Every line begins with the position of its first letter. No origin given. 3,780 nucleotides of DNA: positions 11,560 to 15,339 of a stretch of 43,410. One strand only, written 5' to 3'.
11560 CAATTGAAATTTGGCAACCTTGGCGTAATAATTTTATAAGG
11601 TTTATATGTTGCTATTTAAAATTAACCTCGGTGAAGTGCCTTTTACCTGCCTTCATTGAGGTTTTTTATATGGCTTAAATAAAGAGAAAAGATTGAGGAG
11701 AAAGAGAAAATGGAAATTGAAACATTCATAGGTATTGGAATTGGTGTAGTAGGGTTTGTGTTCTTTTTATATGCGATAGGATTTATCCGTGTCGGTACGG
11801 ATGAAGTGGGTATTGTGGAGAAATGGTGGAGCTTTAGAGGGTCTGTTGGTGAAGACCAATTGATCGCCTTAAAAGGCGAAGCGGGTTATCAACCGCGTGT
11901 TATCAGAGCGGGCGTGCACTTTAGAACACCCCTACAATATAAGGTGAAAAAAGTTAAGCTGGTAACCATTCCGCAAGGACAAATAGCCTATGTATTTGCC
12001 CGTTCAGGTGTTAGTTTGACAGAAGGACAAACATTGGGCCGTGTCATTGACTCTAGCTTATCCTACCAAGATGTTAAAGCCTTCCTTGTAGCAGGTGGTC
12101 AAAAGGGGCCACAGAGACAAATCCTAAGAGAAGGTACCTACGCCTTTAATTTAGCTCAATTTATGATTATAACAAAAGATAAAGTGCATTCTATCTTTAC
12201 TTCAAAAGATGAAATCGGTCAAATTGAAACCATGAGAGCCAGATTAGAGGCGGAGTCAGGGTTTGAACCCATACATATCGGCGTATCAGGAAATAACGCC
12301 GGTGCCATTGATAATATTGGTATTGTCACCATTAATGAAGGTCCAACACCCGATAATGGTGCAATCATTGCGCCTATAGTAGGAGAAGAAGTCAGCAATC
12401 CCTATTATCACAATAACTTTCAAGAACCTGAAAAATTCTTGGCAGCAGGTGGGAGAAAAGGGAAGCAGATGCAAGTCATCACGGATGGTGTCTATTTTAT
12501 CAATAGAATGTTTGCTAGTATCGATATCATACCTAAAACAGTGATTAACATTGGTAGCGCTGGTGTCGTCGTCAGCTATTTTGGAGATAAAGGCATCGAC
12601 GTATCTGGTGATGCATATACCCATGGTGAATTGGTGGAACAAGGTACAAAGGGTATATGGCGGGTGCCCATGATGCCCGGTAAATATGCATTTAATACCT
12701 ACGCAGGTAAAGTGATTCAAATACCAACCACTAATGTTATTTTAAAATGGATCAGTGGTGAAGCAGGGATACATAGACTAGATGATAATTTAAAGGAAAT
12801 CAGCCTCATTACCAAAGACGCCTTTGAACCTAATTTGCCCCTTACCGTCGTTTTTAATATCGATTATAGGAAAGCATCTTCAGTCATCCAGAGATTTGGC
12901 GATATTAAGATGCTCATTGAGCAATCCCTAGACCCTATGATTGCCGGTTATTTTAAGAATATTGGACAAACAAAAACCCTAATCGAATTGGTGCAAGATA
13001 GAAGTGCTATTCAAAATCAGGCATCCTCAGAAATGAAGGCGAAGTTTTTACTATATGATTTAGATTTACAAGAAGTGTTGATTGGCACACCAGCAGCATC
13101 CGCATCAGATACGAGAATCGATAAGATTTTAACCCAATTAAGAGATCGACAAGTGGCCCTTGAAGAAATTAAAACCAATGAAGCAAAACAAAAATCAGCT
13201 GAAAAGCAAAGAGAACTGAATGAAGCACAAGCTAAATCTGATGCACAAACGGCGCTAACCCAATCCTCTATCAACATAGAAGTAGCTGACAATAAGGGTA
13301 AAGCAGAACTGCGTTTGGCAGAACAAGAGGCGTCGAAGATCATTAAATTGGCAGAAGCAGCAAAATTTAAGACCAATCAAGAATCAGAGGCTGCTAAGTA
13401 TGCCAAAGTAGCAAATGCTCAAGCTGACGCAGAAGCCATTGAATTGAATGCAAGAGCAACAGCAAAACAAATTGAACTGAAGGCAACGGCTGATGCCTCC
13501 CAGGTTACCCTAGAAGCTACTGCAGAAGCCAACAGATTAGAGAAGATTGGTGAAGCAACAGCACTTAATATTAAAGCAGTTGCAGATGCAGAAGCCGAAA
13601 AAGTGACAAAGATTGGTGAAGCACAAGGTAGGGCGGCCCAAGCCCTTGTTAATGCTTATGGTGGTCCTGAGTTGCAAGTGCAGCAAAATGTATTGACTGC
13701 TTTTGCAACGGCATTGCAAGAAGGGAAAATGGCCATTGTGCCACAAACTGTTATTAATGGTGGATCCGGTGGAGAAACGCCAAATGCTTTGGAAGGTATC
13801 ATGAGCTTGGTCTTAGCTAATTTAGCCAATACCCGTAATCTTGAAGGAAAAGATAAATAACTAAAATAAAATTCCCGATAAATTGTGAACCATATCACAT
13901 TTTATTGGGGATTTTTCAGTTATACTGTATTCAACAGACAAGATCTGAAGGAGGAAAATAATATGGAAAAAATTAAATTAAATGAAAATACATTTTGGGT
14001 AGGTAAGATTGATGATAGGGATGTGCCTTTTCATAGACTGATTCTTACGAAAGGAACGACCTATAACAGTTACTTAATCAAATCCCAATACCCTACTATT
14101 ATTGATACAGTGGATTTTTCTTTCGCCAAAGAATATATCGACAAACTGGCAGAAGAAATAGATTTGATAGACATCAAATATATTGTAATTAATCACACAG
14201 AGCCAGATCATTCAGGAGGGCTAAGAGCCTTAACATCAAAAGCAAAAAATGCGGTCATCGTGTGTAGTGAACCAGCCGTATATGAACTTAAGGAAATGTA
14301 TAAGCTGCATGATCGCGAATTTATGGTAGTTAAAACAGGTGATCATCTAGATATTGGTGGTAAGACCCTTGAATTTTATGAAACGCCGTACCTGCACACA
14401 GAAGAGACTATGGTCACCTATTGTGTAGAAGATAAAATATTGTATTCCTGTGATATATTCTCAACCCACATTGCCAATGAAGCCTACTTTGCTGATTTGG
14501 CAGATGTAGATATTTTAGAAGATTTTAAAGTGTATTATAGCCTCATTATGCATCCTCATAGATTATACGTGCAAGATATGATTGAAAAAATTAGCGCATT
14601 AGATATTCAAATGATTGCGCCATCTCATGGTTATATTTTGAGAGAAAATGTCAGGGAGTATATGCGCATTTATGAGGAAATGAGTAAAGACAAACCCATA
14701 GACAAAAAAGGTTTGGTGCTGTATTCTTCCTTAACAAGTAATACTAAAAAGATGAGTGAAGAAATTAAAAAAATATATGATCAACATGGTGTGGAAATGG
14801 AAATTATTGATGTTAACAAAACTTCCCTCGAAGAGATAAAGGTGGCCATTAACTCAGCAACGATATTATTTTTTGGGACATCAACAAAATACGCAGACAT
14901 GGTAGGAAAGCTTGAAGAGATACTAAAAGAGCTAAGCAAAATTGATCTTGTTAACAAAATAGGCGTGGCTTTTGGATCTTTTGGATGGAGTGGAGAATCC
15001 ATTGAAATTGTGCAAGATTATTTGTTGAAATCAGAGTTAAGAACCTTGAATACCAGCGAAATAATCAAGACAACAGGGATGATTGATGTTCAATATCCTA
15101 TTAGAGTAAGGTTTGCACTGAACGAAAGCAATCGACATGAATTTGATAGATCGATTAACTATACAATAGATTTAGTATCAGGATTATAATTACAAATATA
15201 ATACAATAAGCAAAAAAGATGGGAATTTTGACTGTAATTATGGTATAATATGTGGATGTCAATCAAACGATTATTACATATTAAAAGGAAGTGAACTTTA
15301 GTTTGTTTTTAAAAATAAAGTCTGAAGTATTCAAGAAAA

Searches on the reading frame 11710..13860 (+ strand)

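Call 18: search_protein_families(library=pfam, proteins=[window:11710-13860:+])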
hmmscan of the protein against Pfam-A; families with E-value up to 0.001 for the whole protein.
window:11710-13860:+ (716 aa): 1 family
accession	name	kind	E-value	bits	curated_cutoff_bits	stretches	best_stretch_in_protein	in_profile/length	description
PF01145.31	Band_7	-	1.6e-12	48.3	23.6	1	278-500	2-175/176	SPFH domain / Band 7 family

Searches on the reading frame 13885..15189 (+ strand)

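Call 18: search_protein_families(library=pfam, proteins=[window:13885-15189:+])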
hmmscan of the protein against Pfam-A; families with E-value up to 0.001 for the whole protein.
window:13885-15189:+ (434 aa): 5 families
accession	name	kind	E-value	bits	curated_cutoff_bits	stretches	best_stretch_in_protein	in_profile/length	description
PF19583.5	ODP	-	1e-25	91.2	27.2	1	60-249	3-194/194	ODP family beta lactamase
PF00753.33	Lactamase_B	-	7.6e-11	42.7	22.7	1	60-196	6-155/196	Metallo-beta-lactamase superfamily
PF00258.30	Flavodoxin_1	-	7e-07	29.9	25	1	278-379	1-112/143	Flavodoxin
PF12706.13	Lactamase_B_2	-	1.8e-05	24.9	27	1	93-246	27-197/200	Beta-lactamase superfamily domain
PF12641.12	Flavodoxin_3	-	0.00015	22.1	27.5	1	277-352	1-68/160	Flavodoxin domain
